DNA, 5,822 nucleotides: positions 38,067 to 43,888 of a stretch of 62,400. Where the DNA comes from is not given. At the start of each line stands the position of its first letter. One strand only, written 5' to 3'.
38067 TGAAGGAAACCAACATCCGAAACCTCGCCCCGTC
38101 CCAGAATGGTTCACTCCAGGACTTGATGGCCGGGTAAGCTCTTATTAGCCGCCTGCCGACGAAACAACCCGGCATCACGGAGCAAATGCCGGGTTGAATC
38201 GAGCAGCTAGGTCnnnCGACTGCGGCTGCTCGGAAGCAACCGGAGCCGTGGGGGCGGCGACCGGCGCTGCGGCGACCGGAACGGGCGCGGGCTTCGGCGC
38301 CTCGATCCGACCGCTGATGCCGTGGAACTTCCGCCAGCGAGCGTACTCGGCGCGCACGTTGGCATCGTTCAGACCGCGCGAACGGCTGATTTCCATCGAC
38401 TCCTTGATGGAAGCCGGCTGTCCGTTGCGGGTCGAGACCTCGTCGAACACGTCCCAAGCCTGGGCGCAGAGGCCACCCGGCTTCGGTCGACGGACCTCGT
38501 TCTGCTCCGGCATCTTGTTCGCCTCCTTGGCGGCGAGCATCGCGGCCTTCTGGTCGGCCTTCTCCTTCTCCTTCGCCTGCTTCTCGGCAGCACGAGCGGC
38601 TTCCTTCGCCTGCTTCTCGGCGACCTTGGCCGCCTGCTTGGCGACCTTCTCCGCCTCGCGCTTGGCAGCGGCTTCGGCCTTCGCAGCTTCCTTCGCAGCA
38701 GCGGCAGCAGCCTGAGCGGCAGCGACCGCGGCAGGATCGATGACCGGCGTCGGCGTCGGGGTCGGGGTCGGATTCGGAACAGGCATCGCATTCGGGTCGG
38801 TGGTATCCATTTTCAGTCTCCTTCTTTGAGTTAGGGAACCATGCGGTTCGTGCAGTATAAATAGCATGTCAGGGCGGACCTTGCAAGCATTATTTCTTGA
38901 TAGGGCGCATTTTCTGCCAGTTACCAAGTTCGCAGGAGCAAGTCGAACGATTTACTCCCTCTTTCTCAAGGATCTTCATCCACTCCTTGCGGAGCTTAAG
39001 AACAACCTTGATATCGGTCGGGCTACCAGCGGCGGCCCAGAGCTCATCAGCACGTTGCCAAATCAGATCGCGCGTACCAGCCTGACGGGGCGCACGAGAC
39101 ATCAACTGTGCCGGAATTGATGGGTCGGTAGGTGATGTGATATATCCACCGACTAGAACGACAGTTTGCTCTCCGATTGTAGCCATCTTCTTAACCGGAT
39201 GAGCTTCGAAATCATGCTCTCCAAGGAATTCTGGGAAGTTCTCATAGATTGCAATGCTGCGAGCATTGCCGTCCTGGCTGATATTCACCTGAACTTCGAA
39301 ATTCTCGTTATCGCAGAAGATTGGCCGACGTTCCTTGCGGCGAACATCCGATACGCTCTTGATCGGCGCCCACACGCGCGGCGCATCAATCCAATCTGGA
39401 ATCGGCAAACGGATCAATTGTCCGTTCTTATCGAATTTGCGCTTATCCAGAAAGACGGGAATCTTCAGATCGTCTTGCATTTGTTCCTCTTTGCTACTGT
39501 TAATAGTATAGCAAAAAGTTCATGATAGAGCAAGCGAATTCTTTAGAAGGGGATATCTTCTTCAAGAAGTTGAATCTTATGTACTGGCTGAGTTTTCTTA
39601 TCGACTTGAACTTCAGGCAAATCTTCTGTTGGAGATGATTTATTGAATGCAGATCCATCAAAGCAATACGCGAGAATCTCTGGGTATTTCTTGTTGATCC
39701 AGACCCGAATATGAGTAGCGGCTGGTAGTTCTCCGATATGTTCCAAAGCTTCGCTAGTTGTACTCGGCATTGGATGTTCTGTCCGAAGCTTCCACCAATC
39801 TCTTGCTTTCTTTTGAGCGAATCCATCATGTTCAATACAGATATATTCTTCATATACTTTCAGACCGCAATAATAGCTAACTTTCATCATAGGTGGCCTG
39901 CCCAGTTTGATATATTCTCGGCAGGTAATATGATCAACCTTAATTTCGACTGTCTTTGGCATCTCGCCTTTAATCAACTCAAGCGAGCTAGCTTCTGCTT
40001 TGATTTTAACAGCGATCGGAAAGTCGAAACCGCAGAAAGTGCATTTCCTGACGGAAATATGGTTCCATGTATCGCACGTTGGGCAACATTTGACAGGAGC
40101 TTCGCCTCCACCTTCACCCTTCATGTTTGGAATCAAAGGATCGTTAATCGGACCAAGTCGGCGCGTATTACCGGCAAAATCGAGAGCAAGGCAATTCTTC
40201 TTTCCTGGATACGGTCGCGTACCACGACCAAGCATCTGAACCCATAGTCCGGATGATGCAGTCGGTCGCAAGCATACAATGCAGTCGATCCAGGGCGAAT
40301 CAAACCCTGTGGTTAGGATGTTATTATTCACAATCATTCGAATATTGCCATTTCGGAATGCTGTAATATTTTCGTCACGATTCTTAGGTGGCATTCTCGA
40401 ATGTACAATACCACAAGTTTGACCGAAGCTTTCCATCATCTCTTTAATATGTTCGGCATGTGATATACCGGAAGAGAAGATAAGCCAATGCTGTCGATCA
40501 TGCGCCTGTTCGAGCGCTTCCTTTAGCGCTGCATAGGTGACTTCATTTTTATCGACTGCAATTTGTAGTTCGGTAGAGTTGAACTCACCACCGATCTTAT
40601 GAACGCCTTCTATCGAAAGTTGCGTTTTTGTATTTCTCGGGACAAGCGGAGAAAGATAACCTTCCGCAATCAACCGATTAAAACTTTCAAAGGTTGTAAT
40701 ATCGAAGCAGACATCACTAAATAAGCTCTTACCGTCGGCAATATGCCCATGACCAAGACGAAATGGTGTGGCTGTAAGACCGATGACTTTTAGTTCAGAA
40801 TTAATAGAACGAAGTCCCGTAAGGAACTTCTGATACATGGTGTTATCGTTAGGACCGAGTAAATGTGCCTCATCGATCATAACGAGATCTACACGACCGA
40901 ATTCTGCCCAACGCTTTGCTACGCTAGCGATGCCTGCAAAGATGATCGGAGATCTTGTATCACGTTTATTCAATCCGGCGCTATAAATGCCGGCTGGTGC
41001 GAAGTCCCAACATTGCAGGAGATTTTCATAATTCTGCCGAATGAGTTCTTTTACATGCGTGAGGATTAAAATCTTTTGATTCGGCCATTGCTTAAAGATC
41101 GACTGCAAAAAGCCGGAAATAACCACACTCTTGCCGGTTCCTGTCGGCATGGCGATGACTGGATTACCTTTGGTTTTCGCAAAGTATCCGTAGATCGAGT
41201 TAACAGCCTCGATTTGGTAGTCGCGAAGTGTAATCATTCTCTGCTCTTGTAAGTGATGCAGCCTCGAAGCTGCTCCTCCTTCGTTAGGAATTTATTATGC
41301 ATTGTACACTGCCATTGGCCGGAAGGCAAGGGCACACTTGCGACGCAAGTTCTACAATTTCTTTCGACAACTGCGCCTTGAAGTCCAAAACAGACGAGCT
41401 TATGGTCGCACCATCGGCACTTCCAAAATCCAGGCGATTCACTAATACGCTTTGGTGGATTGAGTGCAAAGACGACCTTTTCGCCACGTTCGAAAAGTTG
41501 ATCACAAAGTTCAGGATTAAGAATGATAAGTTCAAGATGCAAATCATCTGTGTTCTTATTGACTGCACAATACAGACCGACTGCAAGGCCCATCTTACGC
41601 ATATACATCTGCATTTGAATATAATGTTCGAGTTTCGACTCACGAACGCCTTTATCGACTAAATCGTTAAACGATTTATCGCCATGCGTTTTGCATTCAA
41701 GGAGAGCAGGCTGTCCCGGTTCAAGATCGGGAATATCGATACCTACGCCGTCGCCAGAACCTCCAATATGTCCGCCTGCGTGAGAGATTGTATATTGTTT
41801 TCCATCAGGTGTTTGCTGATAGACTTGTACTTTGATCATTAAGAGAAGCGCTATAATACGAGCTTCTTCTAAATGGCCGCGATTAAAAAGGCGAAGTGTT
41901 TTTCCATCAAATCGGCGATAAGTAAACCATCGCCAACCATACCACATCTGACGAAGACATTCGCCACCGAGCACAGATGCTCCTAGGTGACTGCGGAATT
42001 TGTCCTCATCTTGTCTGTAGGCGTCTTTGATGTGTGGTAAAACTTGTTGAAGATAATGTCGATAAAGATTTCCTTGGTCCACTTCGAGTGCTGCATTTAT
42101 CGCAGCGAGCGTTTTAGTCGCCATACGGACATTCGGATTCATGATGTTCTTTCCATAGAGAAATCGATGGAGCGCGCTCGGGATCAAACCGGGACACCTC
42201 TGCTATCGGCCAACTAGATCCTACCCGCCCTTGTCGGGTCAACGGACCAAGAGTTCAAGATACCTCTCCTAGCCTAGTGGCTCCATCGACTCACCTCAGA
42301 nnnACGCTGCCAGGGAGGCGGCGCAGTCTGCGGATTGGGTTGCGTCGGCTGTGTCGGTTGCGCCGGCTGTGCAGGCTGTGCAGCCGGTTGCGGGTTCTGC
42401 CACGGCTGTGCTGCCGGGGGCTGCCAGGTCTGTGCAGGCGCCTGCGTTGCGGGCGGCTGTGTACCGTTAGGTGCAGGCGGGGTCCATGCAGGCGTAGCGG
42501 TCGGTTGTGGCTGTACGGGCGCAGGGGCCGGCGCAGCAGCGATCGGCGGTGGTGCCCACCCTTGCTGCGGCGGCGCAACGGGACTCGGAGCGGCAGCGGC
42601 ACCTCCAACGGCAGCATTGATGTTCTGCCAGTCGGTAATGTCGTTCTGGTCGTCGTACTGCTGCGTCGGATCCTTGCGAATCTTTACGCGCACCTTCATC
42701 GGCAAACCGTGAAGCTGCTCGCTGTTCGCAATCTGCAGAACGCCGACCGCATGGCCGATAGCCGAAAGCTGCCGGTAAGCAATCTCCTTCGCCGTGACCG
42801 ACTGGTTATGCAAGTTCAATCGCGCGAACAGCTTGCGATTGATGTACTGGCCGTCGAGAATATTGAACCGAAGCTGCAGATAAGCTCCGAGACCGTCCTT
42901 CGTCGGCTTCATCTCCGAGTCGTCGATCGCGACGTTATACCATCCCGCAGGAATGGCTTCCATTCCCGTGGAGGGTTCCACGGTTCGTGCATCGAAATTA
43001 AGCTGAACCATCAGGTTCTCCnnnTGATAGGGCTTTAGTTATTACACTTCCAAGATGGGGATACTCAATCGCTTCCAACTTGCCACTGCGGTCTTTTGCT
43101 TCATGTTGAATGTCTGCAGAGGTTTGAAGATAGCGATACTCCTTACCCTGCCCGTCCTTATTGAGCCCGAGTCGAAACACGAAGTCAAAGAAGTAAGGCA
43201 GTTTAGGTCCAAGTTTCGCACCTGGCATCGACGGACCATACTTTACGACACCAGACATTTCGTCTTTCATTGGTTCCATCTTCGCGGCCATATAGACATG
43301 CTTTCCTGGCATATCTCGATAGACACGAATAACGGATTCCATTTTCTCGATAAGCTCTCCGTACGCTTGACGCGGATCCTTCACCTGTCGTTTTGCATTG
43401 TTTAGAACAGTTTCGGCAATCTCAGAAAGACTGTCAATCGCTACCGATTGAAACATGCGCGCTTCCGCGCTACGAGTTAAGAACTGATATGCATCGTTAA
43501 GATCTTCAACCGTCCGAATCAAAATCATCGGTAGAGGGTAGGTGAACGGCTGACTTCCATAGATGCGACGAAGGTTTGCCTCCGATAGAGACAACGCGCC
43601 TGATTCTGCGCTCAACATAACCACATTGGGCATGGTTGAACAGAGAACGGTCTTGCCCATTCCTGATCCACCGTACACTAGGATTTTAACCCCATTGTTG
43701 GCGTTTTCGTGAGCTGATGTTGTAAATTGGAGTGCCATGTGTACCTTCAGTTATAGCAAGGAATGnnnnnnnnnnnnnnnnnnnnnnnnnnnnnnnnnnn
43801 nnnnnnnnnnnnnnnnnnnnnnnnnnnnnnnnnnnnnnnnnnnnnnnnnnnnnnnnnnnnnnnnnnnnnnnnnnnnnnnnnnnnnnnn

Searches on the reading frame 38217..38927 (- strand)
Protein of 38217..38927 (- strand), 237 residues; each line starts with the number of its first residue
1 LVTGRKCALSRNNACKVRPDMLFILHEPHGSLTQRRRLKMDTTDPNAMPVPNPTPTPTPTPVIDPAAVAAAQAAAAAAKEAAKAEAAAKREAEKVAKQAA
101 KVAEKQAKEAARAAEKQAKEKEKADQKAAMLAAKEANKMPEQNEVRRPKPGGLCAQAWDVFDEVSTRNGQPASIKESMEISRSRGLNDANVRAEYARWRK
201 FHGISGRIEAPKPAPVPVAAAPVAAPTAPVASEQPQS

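Call 32: search_protein_families(library=pfam, proteins=[window:38217-38927:-], max_evalue=0.001)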
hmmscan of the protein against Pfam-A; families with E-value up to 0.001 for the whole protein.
window:38217-38927:- (237 aa): 0 families

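Call 82: search_protein_families(library=phrogs, proteins=[window:38217-38927:-], max_evalue=0.00001)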
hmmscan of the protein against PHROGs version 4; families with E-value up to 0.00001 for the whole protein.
window:38217-38927:- (237 aa): 4 families
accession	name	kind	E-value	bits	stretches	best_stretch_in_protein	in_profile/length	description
phrog_18634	-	unknown function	1.4e-44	153.2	1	69-213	20-164/175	-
phrog_11298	-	unknown function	6.4e-41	141.9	1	105-228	146-269/273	-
phrog_21588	-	unknown function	1.2e-09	39.8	1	68-207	36-175/176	-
phrog_17772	-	unknown function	2.7e-07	32.1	1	117-205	69-154/159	-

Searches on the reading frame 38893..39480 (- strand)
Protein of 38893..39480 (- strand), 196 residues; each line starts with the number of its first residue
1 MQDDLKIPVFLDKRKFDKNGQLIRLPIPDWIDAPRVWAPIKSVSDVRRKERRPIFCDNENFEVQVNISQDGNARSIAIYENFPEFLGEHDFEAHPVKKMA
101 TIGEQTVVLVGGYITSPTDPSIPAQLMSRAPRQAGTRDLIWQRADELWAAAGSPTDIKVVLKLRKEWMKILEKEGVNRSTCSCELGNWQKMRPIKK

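Call 32: search_protein_families(library=pfam, proteins=[window:38893-39480:-], max_evalue=0.001)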
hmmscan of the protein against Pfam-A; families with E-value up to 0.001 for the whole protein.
window:38893-39480:- (196 aa): 0 families

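Call 82: search_protein_families(library=phrogs, proteins=[window:38893-39480:-], max_evalue=0.00001)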
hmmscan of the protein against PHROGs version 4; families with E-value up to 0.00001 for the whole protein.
window:38893-39480:- (196 aa): 1 family
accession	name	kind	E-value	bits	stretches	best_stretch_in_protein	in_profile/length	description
phrog_7864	-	unknown function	3.6e-24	86.8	1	120-192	168-240/242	-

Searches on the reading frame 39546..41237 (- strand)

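Call 32: search_protein_families(library=pfam, proteins=[window:39546-41237:-], max_evalue=0.001)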
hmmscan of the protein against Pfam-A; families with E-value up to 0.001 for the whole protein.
window:39546-41237:- (564 aa): 4 families
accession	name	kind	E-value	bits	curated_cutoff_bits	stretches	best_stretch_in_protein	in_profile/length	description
PF04851.21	ResIII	-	3.3e-22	79.6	22.5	1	2-160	2-164/164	Type III restriction enzyme, res subunit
PF00271.37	Helicase_C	-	3e-15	56.8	23.5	1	236-341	4-108/110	Helicase conserved C-terminal domain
PF00270.35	DEAD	-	1.4e-12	48.1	26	1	6-159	2-161/167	DEAD/DEAH box helicase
PF18766.7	SWI2_SNF2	-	1.1e-06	28.9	26.7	1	7-161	1-158/221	SWI2/SNF2 ATPase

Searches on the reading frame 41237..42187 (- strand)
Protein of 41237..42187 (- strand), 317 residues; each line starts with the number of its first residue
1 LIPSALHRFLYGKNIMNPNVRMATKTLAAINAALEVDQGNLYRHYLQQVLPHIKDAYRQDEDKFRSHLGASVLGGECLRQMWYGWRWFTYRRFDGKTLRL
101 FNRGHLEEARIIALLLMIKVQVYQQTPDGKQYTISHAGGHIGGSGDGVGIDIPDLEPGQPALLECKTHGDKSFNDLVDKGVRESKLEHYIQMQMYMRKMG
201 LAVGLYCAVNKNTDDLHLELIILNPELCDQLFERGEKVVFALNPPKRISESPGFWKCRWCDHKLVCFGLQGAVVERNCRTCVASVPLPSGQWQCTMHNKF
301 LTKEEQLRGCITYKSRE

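Call 32: search_protein_families(library=pfam, proteins=[window:41237-42187:-], max_evalue=0.001)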
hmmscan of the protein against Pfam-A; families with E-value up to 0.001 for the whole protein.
window:41237-42187:- (317 aa): 0 families

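Call 82: search_protein_families(library=phrogs, proteins=[window:41237-42187:-], max_evalue=0.00001)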
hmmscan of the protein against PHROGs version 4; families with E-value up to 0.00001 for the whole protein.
window:41237-42187:- (317 aa): 2 families
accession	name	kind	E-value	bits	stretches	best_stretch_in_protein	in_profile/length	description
phrog_1990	-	DNA, RNA and nucleotide metabolism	8.5e-103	344.7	1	35-315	5-283/290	Cas4-domain exonuclease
phrog_434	-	DNA, RNA and nucleotide metabolism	4.5e-07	30.4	1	125-236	129-230/372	RecE-like recombination exonuclease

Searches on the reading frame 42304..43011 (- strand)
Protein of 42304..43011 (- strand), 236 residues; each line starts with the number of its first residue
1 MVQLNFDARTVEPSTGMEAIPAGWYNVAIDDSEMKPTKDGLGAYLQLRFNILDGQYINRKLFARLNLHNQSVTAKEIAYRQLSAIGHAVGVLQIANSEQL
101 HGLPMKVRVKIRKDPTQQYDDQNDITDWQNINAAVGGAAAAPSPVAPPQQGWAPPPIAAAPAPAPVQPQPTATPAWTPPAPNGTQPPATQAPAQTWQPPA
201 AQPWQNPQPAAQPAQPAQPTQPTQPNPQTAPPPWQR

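Call 32: search_protein_families(library=pfam, proteins=[window:42304-43011:-], max_evalue=0.001)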
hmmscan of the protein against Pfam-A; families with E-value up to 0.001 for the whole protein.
window:42304-43011:- (236 aa): 1 family
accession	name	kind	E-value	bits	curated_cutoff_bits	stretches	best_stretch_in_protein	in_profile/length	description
PF05037.18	DUF669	-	6.8e-15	55.8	21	1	5-119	2-122/138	Protein of unknown function (DUF669)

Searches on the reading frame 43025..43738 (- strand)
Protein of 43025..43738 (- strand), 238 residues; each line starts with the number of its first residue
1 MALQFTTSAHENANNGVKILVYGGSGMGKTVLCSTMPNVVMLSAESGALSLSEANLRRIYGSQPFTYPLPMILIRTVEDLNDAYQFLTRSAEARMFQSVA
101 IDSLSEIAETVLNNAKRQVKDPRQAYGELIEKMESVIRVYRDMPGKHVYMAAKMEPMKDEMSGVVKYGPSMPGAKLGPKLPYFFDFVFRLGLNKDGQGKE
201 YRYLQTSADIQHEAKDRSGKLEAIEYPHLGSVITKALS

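Call 32: search_protein_families(library=pfam, proteins=[window:43025-43738:-], max_evalue=0.001)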
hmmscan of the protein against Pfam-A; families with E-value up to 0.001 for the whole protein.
window:43025-43738:- (238 aa): 1 family
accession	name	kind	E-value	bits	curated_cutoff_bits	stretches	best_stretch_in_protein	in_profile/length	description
PF13479.12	AAA_24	-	2.3e-22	80.3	27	1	16-218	2-195/195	AAA domain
